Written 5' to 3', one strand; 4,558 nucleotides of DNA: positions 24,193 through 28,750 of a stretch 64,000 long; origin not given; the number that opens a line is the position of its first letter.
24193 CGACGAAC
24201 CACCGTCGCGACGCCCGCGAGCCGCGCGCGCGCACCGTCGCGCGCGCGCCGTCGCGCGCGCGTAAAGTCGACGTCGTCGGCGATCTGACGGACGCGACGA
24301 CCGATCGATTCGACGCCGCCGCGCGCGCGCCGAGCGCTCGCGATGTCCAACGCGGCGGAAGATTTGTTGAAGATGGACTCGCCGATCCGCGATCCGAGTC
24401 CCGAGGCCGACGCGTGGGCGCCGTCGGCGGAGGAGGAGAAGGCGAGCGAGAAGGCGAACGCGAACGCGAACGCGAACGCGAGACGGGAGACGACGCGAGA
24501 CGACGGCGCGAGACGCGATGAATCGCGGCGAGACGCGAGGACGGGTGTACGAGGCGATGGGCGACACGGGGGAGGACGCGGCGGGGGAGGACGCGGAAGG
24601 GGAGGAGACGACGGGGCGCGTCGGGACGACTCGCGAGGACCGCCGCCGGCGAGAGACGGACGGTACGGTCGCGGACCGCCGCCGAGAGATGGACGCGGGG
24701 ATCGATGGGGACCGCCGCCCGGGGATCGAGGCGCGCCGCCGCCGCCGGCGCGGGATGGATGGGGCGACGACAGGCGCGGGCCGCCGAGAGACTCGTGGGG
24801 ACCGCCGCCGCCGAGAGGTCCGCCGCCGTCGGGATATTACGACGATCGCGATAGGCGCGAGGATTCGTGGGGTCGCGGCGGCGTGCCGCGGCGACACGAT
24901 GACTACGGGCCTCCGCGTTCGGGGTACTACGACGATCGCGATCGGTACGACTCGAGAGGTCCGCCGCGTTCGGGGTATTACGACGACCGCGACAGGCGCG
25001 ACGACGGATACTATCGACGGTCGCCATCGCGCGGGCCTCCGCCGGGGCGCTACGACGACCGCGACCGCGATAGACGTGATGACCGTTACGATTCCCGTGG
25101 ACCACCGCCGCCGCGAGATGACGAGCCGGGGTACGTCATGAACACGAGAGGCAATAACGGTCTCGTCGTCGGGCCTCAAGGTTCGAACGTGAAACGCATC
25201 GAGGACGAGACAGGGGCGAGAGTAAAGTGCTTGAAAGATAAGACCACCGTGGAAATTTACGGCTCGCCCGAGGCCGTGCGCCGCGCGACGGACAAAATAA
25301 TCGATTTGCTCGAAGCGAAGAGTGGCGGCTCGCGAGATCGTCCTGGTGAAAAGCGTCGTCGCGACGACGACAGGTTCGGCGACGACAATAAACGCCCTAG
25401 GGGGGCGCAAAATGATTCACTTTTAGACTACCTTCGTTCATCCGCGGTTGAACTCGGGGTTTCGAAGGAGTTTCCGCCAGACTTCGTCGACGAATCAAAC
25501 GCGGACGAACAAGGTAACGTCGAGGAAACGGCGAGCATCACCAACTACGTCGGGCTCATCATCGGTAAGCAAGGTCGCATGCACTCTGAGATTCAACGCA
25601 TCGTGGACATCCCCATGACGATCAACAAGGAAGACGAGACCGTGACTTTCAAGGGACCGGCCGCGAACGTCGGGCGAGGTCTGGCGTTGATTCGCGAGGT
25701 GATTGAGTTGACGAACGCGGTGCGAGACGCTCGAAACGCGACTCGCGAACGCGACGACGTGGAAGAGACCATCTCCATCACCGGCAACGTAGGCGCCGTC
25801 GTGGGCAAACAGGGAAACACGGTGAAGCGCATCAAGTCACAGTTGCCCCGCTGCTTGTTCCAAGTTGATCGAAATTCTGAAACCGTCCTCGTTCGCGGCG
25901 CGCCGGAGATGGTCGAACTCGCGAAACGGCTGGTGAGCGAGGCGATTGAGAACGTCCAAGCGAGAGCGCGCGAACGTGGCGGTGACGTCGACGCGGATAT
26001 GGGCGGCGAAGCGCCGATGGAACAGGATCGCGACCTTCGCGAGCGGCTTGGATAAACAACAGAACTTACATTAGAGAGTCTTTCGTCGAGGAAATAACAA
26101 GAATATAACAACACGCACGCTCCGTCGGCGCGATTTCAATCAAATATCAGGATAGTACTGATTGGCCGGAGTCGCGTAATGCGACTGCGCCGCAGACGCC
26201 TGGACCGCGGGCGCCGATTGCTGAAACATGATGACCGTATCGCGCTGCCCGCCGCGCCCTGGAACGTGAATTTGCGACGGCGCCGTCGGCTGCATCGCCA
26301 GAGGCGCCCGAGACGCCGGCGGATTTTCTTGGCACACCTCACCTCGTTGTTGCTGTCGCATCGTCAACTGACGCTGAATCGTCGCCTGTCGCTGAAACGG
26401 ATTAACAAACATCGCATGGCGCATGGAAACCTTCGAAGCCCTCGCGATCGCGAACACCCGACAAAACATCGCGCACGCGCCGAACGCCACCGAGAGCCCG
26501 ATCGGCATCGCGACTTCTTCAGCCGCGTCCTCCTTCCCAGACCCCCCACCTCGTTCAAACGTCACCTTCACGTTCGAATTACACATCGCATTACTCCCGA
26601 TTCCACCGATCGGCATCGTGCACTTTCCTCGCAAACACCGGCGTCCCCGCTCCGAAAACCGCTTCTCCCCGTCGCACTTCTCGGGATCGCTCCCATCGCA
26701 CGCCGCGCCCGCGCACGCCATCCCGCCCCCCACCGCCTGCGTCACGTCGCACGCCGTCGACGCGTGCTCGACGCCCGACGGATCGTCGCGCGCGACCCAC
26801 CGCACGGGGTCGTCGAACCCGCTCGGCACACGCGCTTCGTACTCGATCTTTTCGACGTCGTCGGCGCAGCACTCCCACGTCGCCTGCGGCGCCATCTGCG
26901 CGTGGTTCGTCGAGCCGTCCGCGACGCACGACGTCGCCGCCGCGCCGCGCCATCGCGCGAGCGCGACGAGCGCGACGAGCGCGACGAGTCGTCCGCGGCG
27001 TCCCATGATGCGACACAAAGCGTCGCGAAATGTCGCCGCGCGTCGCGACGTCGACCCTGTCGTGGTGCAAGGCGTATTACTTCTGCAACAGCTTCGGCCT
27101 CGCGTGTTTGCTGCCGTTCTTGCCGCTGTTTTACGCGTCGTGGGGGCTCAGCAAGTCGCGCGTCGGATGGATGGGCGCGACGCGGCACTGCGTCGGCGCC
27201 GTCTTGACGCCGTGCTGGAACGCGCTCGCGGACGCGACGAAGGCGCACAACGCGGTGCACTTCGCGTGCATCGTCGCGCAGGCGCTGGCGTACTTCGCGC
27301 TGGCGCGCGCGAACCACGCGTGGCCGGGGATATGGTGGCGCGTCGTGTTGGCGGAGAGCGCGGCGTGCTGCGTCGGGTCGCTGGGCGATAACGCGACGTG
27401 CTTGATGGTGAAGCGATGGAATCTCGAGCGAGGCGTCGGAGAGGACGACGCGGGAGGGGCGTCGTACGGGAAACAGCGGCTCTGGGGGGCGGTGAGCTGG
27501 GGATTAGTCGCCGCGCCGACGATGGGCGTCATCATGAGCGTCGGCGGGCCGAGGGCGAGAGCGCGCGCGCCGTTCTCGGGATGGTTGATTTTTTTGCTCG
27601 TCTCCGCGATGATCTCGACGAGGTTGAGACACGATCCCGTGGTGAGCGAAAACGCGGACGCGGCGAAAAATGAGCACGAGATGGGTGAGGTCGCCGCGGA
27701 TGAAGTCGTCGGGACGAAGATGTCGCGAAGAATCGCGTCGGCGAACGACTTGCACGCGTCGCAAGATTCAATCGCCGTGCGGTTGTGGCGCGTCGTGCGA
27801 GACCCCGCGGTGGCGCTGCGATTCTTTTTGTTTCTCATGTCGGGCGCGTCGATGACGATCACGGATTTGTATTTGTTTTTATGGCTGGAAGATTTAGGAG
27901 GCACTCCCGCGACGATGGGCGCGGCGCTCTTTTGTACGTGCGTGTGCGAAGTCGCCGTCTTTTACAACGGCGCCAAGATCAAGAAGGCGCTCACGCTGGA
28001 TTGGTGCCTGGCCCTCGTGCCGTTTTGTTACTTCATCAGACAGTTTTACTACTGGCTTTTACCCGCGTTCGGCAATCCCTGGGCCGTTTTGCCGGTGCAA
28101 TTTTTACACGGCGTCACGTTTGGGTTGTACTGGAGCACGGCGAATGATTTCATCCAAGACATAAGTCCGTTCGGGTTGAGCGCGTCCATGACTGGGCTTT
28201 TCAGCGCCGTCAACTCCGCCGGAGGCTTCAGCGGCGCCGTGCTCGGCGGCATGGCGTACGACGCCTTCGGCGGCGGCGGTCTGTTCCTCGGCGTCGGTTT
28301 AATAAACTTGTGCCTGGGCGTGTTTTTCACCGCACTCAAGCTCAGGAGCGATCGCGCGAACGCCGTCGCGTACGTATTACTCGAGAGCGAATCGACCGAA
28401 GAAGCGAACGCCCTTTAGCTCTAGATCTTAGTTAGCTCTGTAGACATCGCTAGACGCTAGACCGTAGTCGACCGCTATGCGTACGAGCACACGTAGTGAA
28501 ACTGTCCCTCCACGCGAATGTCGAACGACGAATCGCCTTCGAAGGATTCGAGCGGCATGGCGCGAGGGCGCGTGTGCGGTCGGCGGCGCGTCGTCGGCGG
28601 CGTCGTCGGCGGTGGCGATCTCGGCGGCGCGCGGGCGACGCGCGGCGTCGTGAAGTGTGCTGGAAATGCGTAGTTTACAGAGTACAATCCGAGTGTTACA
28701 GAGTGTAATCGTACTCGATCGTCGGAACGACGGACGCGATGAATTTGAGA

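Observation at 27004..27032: Head-to-head genes with start codons only about 23 bp apart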

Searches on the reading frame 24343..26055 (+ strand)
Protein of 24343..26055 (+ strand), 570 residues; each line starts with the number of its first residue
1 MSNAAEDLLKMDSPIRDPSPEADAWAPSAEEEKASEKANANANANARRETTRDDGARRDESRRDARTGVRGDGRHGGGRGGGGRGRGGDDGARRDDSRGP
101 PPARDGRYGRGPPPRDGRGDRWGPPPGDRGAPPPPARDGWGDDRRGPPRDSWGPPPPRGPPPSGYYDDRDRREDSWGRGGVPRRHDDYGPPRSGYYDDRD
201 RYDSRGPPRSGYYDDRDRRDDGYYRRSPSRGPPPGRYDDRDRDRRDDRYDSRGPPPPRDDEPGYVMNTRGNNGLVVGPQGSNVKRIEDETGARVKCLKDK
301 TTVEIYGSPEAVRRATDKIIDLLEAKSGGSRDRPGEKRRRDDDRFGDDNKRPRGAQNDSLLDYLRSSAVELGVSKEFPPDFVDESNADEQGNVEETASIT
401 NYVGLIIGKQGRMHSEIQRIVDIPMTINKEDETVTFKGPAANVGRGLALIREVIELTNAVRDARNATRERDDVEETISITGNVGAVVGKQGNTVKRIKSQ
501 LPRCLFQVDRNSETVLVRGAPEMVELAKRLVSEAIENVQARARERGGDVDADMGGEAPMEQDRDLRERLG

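Call 4: search_protein_families(library=pfam, proteins=[window:24343-26055:+], max_evalue=0.01)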
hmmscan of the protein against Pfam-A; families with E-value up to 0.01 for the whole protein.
window:24343-26055:+ (570 aa): 7 families
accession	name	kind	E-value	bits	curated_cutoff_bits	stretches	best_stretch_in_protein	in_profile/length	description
PF00013.35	KH_1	-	1e-25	89.7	21.5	3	273-320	12-65/66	KH domain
PF07650.23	KH_2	-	6.5e-08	32.7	22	0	270-301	34-65/78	KH domain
PF22675.2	KH-I_KHDC4-BBP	-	1.4e-07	31.7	30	1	273-295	9-31/76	KHDC4/BBP-like, KH-domain type I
PF24668.1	KH_Vigilin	-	4.4e-07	29.8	27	1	282-321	3-45/50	Vigilin KH domain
PF24641.1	KH_DEAH11_2nd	-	4.3e-06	26.8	27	1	283-324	27-68/75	DEAH11 eukaryotic type KH-domain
PF13083.13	KH_KhpA-B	-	0.00017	21.9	32.1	0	396-425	33-62/73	KhpA/KhpB, KH domain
PF21800.4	KH_KRR1_2nd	-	0.0038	17.6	27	0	486-538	25-74/91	KRR1 small subunit processome component, second KH domain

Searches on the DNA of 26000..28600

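Call 60: search_rna_families(source=window, start=26000, end=28600, threshold=evalue, max_evalue=1)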
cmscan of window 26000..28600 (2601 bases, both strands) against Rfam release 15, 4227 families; matches with E-value up to 1: 0.
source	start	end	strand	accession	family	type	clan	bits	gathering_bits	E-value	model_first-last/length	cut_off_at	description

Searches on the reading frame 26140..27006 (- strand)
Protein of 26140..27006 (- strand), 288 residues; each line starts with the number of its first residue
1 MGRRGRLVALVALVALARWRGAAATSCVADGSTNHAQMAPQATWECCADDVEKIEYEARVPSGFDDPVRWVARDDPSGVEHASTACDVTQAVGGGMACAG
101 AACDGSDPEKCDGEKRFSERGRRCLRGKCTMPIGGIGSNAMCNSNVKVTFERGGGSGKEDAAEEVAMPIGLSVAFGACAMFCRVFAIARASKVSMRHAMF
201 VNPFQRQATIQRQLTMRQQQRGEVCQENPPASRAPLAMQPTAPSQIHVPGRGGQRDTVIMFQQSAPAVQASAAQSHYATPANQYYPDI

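Call 4: search_protein_families(library=pfam, proteins=[window:26140-27006:-], max_evalue=0.01)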
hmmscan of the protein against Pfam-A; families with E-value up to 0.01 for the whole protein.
window:26140-27006:- (288 aa): 0 families

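Call 6: find_encoding_contigs(protein=window:26140-27006:-, flank=5000)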
Protein window:26140-27006:- (288 aa): 24 contigs read that carry it; 6 places shown.
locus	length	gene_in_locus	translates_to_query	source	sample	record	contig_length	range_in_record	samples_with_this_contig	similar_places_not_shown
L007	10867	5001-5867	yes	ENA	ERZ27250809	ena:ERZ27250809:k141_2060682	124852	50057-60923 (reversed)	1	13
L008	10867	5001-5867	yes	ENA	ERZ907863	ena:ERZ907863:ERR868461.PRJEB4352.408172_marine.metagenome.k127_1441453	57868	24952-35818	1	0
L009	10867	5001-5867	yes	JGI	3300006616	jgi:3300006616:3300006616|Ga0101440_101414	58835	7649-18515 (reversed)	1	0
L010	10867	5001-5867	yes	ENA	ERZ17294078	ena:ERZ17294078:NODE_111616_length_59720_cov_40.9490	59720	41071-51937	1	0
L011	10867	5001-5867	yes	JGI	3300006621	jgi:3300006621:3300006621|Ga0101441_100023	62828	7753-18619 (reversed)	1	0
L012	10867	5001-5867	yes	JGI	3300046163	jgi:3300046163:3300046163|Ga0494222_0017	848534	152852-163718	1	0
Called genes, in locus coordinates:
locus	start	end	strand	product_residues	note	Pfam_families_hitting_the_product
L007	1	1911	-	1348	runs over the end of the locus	PF18076:FGAR-AT_N, PF18072:FGAR-AT_linker, PF02769:AIRS_C, PF22689:FGAR-AT_PurM_N-like, PF02769:AIRS_C, PF13507:GATase_5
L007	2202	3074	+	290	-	PF03987:Autophagy_act_C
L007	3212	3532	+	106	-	PF06865:Ppnp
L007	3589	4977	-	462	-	PF07690:MFS_1, PF12832:MFS_1_like, PF07690:MFS_1 (weak)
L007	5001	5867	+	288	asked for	-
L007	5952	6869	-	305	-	PF00013:KH_1, PF07650:KH_2 (faint), PF13083:KH_KhpA-B (faint), PF22675:KH-I_KHDC4-BBP (faint), PF22891:KH_PNO1_2nd (faint), PF24641:KH_DEAH11_2nd (faint), PF24668:KH_Vigilin (faint), PF00013:KH_1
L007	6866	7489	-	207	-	-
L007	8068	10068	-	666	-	PF00009:GTP_EFTU, PF03144:GTP_EFTU_D2, PF22042:EF-G_D2, PF14492:EFG_III (weak), PF00679:EFG_C, PF06421:LepA_C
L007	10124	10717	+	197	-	PF27515:Ssl2009_C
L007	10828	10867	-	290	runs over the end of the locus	-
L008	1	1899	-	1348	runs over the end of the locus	PF18076:FGAR-AT_N, PF18072:FGAR-AT_linker, PF02769:AIRS_C, PF22689:FGAR-AT_PurM_N-like, PF02769:AIRS_C, PF13507:GATase_5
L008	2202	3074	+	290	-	PF03987:Autophagy_act_C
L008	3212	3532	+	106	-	PF06865:Ppnp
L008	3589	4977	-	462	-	PF07690:MFS_1, PF12832:MFS_1_like, PF07690:MFS_1 (weak)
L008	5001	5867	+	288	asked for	-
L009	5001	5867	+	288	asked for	-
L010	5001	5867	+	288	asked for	-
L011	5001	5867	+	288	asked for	-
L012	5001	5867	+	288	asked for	-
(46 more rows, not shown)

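Call 8: find_homologous_proteins(query=window:26140-27006:-, max_evalue=0.001)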
Query window:26140-27006:- (288 aa): 4 proteins with E <= 0.001 among 5110 candidates.
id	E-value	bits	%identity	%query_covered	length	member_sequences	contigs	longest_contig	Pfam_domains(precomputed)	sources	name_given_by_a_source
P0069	4.3e-188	641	99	100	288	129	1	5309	-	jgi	-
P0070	2.5e-144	498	81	94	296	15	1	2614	-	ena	-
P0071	1.7e-105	370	78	75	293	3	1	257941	-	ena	-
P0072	1.3e-69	253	65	67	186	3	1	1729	-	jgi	jgi:hypothetical protein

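Call 20: find_encoding_contigs(protein=P0070, flank=4000, max_places=3)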
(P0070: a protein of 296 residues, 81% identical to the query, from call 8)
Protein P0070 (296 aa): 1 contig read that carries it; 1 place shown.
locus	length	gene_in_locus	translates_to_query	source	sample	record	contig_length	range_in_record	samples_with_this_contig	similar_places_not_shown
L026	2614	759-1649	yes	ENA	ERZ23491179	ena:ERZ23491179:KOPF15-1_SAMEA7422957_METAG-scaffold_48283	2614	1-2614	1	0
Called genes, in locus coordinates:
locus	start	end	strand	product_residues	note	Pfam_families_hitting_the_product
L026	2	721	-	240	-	?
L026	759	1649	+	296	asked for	-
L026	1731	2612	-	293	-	?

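Call 63: find_encoding_contigs(protein=P0071, flank=3000, max_places=3)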
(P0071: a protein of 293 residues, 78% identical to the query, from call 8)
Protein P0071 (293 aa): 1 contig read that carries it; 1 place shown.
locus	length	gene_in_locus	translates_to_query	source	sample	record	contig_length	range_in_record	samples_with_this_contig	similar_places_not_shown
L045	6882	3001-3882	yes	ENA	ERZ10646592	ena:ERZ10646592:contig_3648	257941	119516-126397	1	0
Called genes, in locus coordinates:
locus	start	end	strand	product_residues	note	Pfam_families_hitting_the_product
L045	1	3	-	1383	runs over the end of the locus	PF18076:FGAR-AT_N, PF18072:FGAR-AT_linker, PF02769:AIRS_C, PF22689:FGAR-AT_PurM_N-like, PF02769:AIRS_C, PF13507:GATase_5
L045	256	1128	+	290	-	PF03987:Autophagy_act_C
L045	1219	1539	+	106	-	PF06865:Ppnp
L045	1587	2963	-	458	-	PF07690:MFS_1, PF12832:MFS_1_like, PF07690:MFS_1 (weak)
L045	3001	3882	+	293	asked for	-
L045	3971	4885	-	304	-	PF00013:KH_1, PF07650:KH_2 (faint), PF22675:KH-I_KHDC4-BBP (faint), PF22891:KH_PNO1_2nd (faint), PF24641:KH_DEAH11_2nd (faint), PF24668:KH_Vigilin (faint), PF00013:KH_1 (weak)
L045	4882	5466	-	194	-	-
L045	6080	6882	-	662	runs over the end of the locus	PF00009:GTP_EFTU, PF03144:GTP_EFTU_D2, PF22042:EF-G_D2, PF14492:EFG_III (weak), PF00679:EFG_C, PF06421:LepA_C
